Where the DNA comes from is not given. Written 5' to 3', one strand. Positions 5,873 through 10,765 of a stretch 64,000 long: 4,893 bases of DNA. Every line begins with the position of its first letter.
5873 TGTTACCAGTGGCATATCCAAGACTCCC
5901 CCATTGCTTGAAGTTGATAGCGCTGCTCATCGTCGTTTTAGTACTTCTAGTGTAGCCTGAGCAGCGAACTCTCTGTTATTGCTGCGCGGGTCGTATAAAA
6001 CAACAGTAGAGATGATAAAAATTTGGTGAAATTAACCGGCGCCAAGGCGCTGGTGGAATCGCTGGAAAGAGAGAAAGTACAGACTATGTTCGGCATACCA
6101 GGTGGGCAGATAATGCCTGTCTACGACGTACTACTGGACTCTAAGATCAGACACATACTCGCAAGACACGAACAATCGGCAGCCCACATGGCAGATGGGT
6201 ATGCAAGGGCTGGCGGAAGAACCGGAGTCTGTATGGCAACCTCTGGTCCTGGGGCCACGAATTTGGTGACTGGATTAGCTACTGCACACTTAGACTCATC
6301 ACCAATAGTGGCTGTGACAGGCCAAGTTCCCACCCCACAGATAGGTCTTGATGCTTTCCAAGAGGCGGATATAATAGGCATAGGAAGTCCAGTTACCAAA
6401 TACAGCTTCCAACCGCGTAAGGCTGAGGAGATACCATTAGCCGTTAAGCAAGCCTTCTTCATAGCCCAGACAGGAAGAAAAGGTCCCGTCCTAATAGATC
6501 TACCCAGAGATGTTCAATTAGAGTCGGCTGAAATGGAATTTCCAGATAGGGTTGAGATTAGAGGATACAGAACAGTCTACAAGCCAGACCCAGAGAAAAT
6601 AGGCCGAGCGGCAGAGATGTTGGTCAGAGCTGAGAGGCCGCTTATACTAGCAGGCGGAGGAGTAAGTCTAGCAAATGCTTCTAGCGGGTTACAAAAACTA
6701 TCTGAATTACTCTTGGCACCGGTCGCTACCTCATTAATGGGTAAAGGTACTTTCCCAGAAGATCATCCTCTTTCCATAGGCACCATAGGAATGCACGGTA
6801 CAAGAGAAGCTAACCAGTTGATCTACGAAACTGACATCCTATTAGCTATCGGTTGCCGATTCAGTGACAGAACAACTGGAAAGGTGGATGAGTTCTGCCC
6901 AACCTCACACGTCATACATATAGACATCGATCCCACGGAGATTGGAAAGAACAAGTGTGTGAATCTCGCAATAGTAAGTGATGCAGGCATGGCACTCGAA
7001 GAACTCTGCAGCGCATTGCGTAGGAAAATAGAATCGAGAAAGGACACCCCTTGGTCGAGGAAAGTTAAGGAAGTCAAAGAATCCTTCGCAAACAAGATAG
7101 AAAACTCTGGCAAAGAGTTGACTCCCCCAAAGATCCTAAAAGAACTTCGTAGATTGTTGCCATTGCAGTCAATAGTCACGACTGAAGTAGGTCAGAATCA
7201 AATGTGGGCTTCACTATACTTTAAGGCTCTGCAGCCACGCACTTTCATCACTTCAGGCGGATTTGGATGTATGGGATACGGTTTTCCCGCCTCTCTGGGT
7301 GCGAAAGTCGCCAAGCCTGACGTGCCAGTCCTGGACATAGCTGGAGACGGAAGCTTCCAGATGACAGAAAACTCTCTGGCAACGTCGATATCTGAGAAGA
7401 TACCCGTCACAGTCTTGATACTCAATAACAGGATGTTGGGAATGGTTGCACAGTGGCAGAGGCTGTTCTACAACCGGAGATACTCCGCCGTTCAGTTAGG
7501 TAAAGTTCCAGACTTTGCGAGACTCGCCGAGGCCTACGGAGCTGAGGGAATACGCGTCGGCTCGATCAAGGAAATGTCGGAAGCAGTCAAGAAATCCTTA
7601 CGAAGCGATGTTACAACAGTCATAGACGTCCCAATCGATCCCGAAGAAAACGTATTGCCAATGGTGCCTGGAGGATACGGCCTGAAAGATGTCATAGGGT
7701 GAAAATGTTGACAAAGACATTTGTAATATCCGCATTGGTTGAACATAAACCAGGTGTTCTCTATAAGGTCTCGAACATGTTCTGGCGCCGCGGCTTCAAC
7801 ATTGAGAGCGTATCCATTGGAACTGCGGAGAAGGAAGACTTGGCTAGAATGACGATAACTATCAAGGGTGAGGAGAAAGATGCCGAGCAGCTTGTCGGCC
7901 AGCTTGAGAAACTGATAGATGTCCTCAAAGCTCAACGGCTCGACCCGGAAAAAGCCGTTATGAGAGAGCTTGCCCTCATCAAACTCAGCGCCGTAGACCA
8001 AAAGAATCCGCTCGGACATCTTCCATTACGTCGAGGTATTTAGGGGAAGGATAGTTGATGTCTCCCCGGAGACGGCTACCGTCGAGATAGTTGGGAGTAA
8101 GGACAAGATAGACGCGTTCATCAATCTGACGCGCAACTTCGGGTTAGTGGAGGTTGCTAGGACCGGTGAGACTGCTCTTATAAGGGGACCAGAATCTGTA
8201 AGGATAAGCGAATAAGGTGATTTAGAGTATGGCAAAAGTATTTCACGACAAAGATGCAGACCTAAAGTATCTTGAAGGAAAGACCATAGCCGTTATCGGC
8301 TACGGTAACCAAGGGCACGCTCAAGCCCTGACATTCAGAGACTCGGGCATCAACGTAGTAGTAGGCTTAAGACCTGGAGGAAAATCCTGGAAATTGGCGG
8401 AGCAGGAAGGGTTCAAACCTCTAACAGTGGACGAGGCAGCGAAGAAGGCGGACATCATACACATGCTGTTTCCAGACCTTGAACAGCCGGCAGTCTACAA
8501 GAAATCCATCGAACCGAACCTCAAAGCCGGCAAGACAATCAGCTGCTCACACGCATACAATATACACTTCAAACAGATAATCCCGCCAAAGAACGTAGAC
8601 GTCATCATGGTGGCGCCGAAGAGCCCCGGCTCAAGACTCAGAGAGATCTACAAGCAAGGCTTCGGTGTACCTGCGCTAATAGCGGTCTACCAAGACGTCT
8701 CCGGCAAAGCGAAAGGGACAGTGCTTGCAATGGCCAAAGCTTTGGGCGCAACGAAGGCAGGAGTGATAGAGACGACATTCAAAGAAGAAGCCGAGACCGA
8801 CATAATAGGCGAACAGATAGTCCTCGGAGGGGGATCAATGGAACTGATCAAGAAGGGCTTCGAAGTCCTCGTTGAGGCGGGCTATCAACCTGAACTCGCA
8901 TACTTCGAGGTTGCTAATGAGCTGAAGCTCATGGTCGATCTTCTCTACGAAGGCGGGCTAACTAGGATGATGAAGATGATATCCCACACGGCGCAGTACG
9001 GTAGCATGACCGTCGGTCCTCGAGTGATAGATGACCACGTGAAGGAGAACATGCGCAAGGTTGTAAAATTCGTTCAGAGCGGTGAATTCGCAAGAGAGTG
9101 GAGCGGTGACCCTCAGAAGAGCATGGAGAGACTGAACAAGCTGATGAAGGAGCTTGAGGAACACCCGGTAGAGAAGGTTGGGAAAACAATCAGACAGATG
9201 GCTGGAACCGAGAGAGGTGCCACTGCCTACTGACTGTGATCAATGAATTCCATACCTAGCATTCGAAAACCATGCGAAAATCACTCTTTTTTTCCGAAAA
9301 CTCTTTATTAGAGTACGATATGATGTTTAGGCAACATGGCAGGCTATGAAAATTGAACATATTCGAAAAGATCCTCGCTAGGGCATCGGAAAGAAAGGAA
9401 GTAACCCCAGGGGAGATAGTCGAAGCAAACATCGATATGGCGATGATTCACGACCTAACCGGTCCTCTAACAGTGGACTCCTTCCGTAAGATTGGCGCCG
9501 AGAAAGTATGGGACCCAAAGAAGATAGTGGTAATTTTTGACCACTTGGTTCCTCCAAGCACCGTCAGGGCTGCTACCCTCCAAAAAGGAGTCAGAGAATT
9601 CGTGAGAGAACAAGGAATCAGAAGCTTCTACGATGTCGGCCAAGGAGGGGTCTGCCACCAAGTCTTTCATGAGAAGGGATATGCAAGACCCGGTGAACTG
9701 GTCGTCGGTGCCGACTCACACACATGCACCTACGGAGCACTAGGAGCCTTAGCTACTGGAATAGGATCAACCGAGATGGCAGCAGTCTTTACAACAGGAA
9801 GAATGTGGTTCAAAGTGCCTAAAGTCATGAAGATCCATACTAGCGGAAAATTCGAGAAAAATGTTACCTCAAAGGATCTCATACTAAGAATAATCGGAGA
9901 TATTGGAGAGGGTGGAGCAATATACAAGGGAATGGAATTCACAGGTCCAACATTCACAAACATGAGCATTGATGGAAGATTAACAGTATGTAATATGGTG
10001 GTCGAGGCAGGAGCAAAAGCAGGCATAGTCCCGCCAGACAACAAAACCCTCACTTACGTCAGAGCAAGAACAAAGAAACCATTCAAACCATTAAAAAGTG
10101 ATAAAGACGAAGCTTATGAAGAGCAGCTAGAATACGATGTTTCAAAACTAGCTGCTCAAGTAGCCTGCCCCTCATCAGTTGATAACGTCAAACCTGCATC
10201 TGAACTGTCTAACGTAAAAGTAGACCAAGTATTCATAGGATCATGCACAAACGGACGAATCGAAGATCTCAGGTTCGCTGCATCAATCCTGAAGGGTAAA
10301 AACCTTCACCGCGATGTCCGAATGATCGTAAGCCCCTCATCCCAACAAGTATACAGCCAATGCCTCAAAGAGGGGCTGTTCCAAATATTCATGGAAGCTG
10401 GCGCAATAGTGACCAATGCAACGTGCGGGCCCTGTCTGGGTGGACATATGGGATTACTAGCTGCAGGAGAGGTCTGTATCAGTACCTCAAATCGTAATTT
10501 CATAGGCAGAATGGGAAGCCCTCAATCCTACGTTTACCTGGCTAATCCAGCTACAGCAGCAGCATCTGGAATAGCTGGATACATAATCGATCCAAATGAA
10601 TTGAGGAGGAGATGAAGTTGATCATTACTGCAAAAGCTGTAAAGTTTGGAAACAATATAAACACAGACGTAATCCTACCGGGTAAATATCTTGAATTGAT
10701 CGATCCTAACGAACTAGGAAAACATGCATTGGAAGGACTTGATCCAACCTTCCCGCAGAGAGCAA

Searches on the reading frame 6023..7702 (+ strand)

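Call 75: search_protein_families(library=pfam, proteins=[window:6023-7702:+], max_evalue=1e-8)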
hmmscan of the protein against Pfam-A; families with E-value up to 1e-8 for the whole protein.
window:6023-7702:+ (559 aa): 3 families
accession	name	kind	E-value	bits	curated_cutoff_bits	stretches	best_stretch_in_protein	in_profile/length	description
PF02775.26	TPP_enzyme_C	-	1.5e-50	171.3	21.9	1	389-536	2-151/151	Thiamine pyrophosphate enzyme, C-terminal TPP binding domain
PF00205.28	TPP_enzyme_M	-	2.2e-48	163.9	30.4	1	194-328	2-137/137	Thiamine pyrophosphate enzyme, central domain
PF02776.23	TPP_enzyme_N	-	7.4e-41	139.1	26.8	1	5-118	2-117/119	Thiamine pyrophosphate enzyme, N-terminal TPP binding domain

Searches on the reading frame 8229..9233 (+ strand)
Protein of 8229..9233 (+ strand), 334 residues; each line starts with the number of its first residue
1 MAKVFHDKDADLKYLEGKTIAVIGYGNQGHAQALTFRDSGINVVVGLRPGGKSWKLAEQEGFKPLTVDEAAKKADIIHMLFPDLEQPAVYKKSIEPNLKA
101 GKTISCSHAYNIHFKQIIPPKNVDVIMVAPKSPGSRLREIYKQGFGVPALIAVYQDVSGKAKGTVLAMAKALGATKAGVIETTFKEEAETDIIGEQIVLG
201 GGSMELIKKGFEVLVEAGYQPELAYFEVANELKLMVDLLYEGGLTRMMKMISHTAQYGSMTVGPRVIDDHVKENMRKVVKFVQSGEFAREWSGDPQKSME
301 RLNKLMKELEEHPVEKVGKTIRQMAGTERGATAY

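Call 75: search_protein_families(library=pfam, proteins=[window:8229-9233:+], max_evalue=1e-8)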
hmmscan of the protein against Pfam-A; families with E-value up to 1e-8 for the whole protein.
window:8229-9233:+ (334 aa): 2 families
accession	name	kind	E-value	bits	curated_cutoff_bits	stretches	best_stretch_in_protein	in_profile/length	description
PF07991.19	KARI_N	-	5.8e-72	241.1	20.6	1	15-178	2-165/165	Acetohydroxy acid isomeroreductase, NADPH-binding domain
PF01450.25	KARI_C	-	1e-53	181.9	29.1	1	184-325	1-142/144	Ketol-acid reductoisomerase, C-terminal domain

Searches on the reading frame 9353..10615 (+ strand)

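Call 75: search_protein_families(library=pfam, proteins=[window:9353-10615:+], max_evalue=1e-8)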
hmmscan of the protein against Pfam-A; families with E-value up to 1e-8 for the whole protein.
window:9353-10615:+ (420 aa): 1 family
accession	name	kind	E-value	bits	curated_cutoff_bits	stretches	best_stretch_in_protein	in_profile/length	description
PF00330.25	Aconitase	-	2.3e-106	357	28.7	2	6-284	2-305/463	Aconitase family (aconitate hydratase)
